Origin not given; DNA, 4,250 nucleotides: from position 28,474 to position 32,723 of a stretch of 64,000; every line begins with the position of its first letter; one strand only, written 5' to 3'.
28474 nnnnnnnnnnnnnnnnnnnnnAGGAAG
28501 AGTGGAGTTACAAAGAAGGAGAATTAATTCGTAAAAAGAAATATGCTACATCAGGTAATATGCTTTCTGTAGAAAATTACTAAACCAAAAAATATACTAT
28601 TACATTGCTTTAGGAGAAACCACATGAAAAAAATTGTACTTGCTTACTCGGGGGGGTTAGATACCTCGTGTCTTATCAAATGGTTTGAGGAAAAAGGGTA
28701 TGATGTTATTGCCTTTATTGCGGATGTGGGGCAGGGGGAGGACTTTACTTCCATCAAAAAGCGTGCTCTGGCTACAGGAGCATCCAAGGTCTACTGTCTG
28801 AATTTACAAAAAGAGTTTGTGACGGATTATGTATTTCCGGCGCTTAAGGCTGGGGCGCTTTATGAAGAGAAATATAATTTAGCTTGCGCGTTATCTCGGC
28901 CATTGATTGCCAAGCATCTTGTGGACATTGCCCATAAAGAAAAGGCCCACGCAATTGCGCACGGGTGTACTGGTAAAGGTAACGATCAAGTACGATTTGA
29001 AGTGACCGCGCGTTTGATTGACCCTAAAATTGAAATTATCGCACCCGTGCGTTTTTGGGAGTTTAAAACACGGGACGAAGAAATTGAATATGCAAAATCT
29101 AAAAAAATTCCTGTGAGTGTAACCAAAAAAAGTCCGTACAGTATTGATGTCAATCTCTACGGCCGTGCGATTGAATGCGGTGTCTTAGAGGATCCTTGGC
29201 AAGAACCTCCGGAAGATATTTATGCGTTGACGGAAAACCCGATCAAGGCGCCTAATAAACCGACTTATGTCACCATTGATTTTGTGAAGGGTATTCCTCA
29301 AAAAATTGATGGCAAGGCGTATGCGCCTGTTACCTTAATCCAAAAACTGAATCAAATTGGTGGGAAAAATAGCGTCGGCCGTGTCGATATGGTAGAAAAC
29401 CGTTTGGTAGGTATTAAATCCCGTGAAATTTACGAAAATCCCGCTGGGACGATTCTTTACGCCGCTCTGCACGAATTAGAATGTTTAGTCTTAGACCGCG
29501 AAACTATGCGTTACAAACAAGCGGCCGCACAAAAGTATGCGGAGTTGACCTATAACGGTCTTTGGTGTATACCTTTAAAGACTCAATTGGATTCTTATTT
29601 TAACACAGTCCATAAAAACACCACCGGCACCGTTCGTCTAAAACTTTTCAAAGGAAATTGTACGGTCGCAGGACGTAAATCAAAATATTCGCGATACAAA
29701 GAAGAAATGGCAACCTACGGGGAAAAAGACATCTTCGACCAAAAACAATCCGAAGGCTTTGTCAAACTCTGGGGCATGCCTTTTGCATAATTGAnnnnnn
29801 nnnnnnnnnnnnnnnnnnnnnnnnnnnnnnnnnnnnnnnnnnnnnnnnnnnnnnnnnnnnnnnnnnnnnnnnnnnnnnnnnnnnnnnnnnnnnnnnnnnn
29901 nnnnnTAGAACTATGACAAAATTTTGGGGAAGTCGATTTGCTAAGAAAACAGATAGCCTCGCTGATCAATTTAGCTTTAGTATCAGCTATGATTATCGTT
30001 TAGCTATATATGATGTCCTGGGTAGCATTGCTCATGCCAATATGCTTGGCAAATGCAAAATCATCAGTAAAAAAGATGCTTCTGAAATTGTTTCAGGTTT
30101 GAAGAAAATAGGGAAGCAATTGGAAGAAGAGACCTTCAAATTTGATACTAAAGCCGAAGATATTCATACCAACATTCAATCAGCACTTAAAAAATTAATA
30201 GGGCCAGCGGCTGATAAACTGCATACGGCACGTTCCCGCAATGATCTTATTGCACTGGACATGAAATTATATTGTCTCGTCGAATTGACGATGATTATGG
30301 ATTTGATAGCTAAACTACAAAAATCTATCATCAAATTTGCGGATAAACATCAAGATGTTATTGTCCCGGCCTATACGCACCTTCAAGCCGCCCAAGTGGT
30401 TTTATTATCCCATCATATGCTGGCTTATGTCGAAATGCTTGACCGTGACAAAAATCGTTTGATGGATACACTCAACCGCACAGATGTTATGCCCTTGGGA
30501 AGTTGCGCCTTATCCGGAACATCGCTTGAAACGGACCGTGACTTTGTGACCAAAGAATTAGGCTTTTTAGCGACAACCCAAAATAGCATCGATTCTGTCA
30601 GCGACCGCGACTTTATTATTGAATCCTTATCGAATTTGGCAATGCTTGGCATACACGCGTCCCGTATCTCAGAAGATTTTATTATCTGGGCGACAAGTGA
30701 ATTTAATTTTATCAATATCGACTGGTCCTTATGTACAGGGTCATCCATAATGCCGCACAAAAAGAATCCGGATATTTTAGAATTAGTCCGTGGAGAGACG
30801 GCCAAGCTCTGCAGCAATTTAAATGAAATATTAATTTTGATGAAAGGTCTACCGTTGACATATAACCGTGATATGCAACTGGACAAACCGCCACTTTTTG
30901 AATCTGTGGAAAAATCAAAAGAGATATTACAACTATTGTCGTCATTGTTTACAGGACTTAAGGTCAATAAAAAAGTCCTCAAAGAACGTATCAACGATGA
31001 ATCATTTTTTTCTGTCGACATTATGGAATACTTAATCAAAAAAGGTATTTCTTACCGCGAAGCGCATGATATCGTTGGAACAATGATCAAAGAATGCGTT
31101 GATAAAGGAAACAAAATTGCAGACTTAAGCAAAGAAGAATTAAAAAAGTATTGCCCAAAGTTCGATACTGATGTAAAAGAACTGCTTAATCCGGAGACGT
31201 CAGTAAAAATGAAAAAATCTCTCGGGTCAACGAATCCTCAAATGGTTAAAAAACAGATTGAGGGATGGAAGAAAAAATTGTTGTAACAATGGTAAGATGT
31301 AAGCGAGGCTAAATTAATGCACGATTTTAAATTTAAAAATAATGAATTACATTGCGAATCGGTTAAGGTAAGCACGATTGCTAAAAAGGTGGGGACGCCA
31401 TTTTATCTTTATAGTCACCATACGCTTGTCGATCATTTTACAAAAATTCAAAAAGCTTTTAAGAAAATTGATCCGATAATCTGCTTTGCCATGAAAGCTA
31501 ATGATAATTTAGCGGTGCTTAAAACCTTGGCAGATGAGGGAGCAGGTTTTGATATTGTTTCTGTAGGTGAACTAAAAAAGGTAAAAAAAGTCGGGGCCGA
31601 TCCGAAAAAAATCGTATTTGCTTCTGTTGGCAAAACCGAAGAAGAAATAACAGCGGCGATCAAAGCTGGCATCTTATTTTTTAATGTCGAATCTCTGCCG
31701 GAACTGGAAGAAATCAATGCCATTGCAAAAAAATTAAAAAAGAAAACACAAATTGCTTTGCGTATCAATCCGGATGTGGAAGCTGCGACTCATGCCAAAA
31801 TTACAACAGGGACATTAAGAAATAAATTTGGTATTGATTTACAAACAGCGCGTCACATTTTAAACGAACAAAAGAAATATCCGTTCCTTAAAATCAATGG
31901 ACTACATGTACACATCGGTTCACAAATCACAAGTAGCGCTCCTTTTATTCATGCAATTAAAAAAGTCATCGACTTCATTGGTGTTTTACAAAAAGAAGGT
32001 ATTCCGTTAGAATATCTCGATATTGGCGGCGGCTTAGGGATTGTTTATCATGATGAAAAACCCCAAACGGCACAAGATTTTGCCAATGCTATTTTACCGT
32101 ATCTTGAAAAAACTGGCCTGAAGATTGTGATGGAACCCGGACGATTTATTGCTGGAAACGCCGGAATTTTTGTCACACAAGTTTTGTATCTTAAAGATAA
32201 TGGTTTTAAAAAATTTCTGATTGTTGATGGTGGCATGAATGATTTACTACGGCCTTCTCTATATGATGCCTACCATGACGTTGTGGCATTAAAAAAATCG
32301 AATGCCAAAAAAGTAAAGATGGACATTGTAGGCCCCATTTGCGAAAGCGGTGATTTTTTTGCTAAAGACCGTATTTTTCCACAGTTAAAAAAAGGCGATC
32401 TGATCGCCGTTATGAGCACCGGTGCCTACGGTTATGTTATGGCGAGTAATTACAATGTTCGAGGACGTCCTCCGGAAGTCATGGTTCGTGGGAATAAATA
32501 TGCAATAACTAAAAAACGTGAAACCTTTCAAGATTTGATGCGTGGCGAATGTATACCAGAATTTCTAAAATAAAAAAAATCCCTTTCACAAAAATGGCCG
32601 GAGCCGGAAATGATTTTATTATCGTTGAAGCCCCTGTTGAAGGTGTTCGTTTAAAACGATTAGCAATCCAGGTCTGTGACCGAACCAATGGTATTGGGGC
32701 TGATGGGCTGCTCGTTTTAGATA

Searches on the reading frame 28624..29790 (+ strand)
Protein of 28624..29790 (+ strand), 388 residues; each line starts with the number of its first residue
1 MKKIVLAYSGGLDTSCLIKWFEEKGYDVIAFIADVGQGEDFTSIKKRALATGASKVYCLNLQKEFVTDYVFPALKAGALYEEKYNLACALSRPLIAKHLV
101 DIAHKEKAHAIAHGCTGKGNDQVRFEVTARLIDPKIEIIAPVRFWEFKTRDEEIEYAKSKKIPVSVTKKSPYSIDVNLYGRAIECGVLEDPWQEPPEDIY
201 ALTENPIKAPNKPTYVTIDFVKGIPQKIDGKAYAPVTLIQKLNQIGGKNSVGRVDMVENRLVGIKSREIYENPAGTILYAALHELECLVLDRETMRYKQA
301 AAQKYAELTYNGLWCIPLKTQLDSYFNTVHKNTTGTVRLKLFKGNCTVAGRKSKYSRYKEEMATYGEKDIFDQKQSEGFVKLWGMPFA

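Call 66: search_protein_families(library=pfam, proteins=[window:28624-29790:+], max_evalue=0.00001)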
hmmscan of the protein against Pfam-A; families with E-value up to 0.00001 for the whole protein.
window:28624-29790:+ (388 aa): 2 families
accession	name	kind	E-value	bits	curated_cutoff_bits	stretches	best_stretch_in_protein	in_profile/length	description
PF20979.2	Arginosuc_syn_C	-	1.1e-83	280.6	27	1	172-386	1-215/219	Arginosuccinate synthase C-terminal domain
PF00764.25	Arginosuc_synth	-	4.5e-66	222.3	27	1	3-163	1-162/162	Arginosuccinate synthase N-terminal HUP domain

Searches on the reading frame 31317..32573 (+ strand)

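Call 66: search_protein_families(library=pfam, proteins=[window:31317-32573:+], max_evalue=0.00001)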
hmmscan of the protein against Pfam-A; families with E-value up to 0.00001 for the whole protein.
window:31317-32573:+ (418 aa): 3 families
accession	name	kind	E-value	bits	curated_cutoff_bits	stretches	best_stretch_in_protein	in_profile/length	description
PF02784.22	Orn_Arg_deC_N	-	1.3e-62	211.9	23.4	1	37-279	4-246/247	Pyridoxal-dependent decarboxylase, pyridoxal binding domain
PF00278.28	Orn_DAP_Arg_deC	-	8.2e-30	103.4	23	1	30-369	2-95/95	Pyridoxal-dependent decarboxylase, C-terminal sheet domain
PF01168.26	Ala_racemase_N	-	9.9e-07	29.1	24.1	1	52-245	20-202/220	Alanine racemase, N-terminal domain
